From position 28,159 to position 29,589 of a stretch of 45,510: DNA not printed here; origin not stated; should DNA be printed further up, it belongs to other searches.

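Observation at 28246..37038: Candidate undescribed envelope system: seven-gene operon encoding only exported scaffold-type proteins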

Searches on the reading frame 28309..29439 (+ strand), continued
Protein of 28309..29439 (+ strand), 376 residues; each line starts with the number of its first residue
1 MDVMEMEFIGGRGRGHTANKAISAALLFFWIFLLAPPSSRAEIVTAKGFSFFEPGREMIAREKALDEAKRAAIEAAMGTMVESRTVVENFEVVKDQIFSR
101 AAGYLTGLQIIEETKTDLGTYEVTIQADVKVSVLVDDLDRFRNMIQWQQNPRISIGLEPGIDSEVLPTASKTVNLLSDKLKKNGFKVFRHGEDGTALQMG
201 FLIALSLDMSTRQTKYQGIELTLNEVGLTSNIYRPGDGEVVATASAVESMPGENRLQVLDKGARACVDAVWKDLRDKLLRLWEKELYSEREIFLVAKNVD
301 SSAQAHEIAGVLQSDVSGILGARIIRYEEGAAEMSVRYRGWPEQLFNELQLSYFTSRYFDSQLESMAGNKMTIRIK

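Call 70: find_encoding_contigs(protein=P0193, flank=10000, max_places=2)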
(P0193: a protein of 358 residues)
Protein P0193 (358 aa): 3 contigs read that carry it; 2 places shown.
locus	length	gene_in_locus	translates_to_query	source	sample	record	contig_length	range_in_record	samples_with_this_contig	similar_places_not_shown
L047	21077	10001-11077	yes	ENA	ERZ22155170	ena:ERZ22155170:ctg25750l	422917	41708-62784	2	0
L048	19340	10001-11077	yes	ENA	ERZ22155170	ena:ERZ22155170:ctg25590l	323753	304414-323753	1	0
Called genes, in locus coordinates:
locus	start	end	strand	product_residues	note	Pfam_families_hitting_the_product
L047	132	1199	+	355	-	PF01548:DEDD_Tnp_IS110, PF02371:Transposase_20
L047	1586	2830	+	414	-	PF00665:rve (weak)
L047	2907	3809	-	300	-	PF02899:Phage_int_SAM_1, PF13495:Phage_int_SAM_4 (faint), PF00589:Phage_integrase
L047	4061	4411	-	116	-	PF01245:Ribosomal_L19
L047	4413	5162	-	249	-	PF01746:tRNA_m1G_MT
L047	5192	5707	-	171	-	PF01782:RimM, PF05239:PRC (weak), PF24986:PRC_RimM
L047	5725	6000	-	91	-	PF00886:Ribosomal_S16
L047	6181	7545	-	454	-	PF02881:SRP54_N, PF00448:SRP54, PF13401:AAA_22 (weak), PF02978:SRP_SPB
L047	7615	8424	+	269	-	PF01578:Cytochrom_C_asm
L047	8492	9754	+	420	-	PF01595:CNNM, PF00571:CBS (weak), PF03471:CorC_HlyC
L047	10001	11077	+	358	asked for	PF16548:FlgT_N (weak)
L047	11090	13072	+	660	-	PF03783:CsgG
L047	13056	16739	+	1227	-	PF00041:fn3 (faint), PF21910:GH85_C (faint), PF25059:FN3_DSCAM-DSCAML_C (faint), PF25833:Fn3_SaeA_3rd (faint)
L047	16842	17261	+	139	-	-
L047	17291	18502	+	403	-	PF11873:Mltc_N, PF01464:SLT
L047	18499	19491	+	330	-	-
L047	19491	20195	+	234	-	PF12895:ANAPC3 (faint), PF07719:TPR_2 (faint), PF13428:TPR_14 (faint), PF14559:TPR_19 (weak), PF13432:TPR_16 (faint)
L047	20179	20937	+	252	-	-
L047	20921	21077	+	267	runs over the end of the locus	PF02405:MlaE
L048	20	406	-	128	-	-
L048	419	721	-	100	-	PF09907:HigB_toxin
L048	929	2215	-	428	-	PF07690:MFS_1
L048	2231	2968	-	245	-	PF10411:DsbC_N, PF13098:Thioredoxin_2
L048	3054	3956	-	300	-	PF02899:Phage_int_SAM_1, PF13495:Phage_int_SAM_4 (faint), PF00589:Phage_integrase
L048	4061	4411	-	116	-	PF01245:Ribosomal_L19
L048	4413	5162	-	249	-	PF01746:tRNA_m1G_MT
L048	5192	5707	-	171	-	PF01782:RimM, PF05239:PRC (weak), PF24986:PRC_RimM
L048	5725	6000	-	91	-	PF00886:Ribosomal_S16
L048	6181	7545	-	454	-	PF02881:SRP54_N, PF00448:SRP54, PF13401:AAA_22 (weak), PF02978:SRP_SPB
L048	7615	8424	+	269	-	PF01578:Cytochrom_C_asm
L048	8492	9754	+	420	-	PF01595:CNNM, PF00571:CBS (weak), PF03471:CorC_HlyC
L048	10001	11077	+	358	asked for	PF16548:FlgT_N (weak)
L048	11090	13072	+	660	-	PF03783:CsgG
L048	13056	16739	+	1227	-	PF00041:fn3 (faint), PF21910:GH85_C (faint), PF25832:Fn3_SaeA_2nd (faint), PF25833:Fn3_SaeA_3rd (faint)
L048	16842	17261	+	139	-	-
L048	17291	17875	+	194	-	PF11873:Mltc_N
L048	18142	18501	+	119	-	-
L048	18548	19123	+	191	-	-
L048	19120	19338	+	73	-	?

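Call 71: find_encoding_contigs(protein=P0260, flank=10000, max_places=2)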
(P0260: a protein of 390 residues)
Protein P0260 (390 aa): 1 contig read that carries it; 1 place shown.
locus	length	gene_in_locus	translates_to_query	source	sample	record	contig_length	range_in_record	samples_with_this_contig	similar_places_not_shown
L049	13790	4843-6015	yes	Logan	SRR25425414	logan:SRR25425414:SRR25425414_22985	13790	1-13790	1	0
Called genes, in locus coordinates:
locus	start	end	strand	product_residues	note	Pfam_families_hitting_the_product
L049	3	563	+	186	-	?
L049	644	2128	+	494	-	PF00478:IMPDH, PF03060:NMO (faint), PF00571:CBS, PF01070:FMN_dh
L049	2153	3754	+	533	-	PF00117:GATase, PF07722:Peptidase_C26 (weak), PF00733:Asn_synthase (weak), PF02540:NAD_synthase (faint), PF00958:GMP_synt_C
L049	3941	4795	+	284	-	-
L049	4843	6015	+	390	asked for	-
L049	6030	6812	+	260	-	PF04773:FecR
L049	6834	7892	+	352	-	PF08240:ADH_N, PF00107:ADH_zinc_N, PF13602:ADH_zinc_N_2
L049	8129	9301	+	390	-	PF00438:S-AdoMet_synt_N, PF02772:S-AdoMet_synt_M, PF02773:S-AdoMet_synt_C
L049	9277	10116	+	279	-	PF02673:BacA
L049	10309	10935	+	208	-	PF00293:NUDIX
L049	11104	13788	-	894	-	?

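Call 72: find_encoding_contigs(protein=P0322, flank=10000, max_places=2)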
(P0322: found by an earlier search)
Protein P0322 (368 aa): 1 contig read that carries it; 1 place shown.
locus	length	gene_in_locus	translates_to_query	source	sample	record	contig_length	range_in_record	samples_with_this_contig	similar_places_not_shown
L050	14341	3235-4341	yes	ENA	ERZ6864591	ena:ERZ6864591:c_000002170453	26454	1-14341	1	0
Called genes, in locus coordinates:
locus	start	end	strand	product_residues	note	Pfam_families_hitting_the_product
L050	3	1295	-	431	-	?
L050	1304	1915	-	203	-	-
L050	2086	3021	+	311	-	PF01073:3Beta_HSD (weak), PF01370:Epimerase, PF04321:RmlD_sub_bind (faint), PF07993:NAD_binding_4, PF16363:GDP_Man_Dehyd (weak)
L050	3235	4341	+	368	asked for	PF16548:FlgT_N (faint)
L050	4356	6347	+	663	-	PF13428:TPR_14 (faint), PF03783:CsgG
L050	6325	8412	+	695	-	PF25833:Fn3_SaeA_3rd (faint)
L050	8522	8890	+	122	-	-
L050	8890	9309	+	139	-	-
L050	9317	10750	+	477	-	PF01464:SLT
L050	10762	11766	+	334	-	-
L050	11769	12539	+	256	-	-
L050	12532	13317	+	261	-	-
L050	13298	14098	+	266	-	PF02405:MlaE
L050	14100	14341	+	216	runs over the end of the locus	PF00005:ABC_tran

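Call 76: list_cluster_members(proteins=[L047:6181-7545:-, L047:4061-4411:-, L050:2086-3021:+, L049:8129-9301:+, L049:644-2128:+, L049:2153-3754:+, L050:9317-10750:+, L047:11090-13072:+])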
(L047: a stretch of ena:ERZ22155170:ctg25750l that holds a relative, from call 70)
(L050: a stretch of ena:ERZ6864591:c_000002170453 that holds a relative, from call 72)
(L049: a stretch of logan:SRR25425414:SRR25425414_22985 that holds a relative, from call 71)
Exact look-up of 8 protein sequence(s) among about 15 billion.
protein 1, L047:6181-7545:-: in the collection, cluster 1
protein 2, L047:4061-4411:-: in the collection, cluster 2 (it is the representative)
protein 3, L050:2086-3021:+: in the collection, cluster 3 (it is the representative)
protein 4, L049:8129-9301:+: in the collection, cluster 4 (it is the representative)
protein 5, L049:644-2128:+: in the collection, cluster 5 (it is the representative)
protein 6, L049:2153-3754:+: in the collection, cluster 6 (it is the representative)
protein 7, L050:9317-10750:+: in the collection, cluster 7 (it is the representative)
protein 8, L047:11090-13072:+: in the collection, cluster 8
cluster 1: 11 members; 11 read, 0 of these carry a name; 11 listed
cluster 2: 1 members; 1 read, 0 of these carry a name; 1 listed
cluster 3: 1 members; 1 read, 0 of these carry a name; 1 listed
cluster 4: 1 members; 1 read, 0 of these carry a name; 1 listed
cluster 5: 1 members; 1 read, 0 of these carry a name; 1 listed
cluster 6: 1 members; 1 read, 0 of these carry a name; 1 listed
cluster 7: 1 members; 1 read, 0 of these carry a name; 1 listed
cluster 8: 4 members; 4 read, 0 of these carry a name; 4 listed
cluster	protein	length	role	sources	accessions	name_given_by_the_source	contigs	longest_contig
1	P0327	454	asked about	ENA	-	-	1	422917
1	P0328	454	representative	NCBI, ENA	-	-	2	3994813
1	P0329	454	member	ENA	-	-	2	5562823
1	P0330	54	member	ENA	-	-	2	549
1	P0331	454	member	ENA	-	-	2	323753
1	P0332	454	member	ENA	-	-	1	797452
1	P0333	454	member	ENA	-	-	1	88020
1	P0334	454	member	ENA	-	-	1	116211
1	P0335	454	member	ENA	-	-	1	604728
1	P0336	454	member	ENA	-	-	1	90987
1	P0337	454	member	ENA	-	-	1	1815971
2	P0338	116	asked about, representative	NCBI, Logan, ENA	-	-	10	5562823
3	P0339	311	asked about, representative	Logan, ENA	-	-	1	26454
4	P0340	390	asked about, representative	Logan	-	-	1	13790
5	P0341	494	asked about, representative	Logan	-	-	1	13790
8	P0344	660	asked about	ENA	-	-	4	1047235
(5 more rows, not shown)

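Call 77: find_homologous_proteins(query=P0344, max_evalue=1e-10)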
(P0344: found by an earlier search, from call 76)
Query P0344 (660 aa): 145 proteins with E <= 1e-10 among 8000 candidates; the best 120 are listed.
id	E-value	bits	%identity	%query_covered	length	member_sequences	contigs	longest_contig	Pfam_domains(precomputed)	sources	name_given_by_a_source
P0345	0.0e+0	1425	100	100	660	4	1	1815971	PF03783.21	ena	-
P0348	1.9e-185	636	48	100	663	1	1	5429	PF03783.21,PF27421.1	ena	-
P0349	5.5e-178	611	46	98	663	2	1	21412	PF14559.13,PF00515.35,PF03783.21,PF13428.13,PF07719.24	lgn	-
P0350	7.5e-178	611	46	100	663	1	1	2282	PF03783.21,PF13428.13,PF07719.24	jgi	jgi:tetratricopeptide (TPR) repeat protein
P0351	7.5e-178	611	46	100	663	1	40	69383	PF03783.21,PF13428.13,PF07719.24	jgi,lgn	jgi:tetratricopeptide (TPR) repeat protein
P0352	1.9e-177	610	45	100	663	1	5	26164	PF03783.21,PF13428.13,PF07719.24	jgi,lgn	jgi:tetratricopeptide (TPR) repeat protein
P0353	1.9e-175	603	46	98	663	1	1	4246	PF03783.21,PF27421.1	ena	-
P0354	2.3e-175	603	46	99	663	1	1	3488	PF03783.21,PF13428.13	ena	-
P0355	2.9e-175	602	46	99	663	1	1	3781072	PF14559.13,PF03783.21,PF13428.13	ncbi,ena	-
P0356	2.0e-174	600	45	100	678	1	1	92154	PF14559.13,PF03783.21,PF13428.13,PF07719.24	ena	-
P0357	4.2e-174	599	47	99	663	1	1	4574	PF14559.13,PF03783.21,PF13428.13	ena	-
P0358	7.1e-174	598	46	99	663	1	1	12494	PF14559.13,PF14853.13,PF03783.21,PF13428.13,PF07719.24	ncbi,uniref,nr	ncbi:CsgG/HfaB family protein [Paraglaciecola sp.]|uniref:CsgG/HfaB family protein n=1 Tax=Paraglaci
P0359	7.5e-174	598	46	99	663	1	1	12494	PF14559.13,PF14853.13,PF03783.21,PF13428.13,PF07719.24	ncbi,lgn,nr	ncbi:MAG: hypothetical protein NWQ54_20000 [Paraglaciecola sp.]|nr:hypothetical protein [Paraglaciec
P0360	3.0e-173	596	46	100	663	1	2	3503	PF14853.13,PF03783.21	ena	-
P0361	1.5e-172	593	46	98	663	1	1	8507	PF03783.21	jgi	jgi:curli biogenesis system outer membrane secretion channel CsgG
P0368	1.3e-170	587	46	99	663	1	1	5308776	PF14559.13,PF03783.21,PF13428.13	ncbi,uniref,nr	ncbi:CsgG/HfaB family protein [Paraglaciecola sp. L3A3]|uniref:CsgG/HfaB family protein n=1 Tax=Para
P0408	2.8e-138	480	40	100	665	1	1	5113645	PF03783.21,PF13174.13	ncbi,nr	ncbi:hypothetical protein AltI4_04560 [Alteromonas sp. I4]|nr:hypothetical protein AltI4_04560 [Alte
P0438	6.9e-133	463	38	100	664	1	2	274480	PF03783.21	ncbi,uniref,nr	ncbi:CsgG/HfaB family protein [Rheinheimera maricola]|uniref:CsgG/HfaB family protein n=1 Tax=Rheinh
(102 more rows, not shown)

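Call 78: find_encoding_contigs(protein=P0408, flank=10000, max_places=1)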
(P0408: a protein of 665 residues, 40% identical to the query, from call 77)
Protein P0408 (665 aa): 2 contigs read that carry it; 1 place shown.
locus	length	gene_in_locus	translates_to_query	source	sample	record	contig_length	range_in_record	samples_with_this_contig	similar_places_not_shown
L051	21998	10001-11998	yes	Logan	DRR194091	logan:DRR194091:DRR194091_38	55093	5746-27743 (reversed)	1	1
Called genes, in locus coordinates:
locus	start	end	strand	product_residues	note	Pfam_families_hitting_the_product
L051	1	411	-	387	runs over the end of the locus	PF07075:NamZ_N, PF20732:NamZ_C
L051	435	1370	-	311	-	PF13580:SIS_2, PF22645:GKRP_SIS_N, PF01380:SIS, PF20741:GKRP-like_C (weak)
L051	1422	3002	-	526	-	PF00474:SSF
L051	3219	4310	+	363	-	PF01168:Ala_racemase_N, PF00842:Ala_racemase_C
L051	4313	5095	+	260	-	PF02535:Zip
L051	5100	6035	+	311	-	PF01869:BcrAD_BadFG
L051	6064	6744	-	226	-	PF02588:YitT_membrane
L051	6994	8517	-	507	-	PF00990:GGDEF, PF00563:EAL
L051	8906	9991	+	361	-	-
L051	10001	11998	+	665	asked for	PF13174:TPR_6 (faint), PF03783:CsgG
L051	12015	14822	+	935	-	PF21910:GH85_C (faint), PF25833:Fn3_SaeA_3rd (faint), PF00041:fn3 (weak)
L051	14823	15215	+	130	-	-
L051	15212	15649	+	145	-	-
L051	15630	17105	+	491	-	PF11873:Mltc_N (faint), PF01464:SLT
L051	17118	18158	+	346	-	PF02169:LPP20 (weak)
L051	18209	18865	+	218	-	PF07719:TPR_2 (faint), PF13428:TPR_14 (faint), PF14559:TPR_19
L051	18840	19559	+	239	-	-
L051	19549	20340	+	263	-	PF02405:MlaE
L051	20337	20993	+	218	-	PF00005:ABC_tran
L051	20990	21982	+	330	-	PF02470:MlaD, PF11887:Mce4_CUP1 (weak)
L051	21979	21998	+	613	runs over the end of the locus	PF13229:Beta_helix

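Call 79: find_encoding_contigs(protein=P0368, flank=10000, max_places=1)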
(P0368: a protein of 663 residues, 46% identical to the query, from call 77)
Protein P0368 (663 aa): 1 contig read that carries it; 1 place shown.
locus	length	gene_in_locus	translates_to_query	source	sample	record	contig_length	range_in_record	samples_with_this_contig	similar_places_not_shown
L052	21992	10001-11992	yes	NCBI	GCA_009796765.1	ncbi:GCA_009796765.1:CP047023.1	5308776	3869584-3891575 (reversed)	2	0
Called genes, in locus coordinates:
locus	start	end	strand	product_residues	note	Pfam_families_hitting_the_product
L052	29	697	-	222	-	PF00657:Lipase_GDSL, PF13472:Lipase_GDSL_2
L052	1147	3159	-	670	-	PF05430:Methyltransf_30, PF01266:DAO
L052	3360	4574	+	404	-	PF00109:ketoacyl-synt, PF02801:Ketoacyl-synt_C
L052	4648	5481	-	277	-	PF00457:Glyco_hydro_11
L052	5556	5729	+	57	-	-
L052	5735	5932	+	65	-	PF11174:DUF2970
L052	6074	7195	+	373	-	PF00389:2-Hacid_dh, PF02826:2-Hacid_dh_C, PF11890:DUF3410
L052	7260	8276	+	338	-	PF01118:Semialdhyde_dh, PF02774:Semialdhyde_dhC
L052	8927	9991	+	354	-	PF16548:FlgT_N (weak)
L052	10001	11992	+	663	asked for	PF13428:TPR_14 (faint), PF14559:TPR_19 (faint), PF03783:CsgG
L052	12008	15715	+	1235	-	PF00041:fn3 (faint), PF25833:Fn3_SaeA_3rd (faint), PF21910:GH85_C (faint)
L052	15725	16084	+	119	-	-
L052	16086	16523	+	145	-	-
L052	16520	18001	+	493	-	PF11873:Mltc_N (weak), PF01464:SLT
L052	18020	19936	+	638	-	PF05643:GNA1162-like, PF13229:Beta_helix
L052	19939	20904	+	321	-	-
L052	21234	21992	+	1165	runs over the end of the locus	-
